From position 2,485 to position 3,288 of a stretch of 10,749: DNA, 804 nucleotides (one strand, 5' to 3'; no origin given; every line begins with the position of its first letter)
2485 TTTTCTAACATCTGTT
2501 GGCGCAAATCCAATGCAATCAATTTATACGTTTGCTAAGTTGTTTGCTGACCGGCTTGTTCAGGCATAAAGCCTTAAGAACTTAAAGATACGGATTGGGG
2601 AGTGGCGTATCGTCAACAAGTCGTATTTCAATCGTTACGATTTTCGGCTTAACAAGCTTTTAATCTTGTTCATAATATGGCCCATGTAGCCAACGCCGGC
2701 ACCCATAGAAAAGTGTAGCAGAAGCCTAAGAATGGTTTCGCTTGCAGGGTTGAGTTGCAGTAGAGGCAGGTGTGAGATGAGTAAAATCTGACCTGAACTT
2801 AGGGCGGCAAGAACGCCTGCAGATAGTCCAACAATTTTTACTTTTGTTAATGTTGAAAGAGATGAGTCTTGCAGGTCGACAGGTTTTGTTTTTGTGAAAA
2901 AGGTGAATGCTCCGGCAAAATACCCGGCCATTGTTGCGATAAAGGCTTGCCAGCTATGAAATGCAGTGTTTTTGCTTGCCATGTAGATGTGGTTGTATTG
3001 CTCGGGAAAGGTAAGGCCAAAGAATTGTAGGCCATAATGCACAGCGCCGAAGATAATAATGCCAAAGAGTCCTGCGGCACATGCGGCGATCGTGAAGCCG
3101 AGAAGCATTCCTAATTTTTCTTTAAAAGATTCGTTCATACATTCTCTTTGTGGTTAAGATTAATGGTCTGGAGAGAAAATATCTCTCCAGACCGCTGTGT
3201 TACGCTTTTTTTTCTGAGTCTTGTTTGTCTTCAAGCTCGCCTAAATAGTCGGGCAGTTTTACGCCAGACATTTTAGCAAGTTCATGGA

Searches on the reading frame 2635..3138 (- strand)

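Call 27: search_protein_families(library=pfam, proteins=[window:2635-3138:-], max_evalue=10)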
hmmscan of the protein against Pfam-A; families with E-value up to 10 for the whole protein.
window:2635-3138:- (167 aa): 2 families
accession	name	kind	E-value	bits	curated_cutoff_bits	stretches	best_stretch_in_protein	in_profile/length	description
PF23067.1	MG280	-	1.1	9.2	27.4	1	24-72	15-65/259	Uncharacterised protein MG280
PF07332.16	Phage_holin_3_6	-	5.5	7.5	28.4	1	6-81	30-87/116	Putative Actinobacterial Holin-X, holin superfamily III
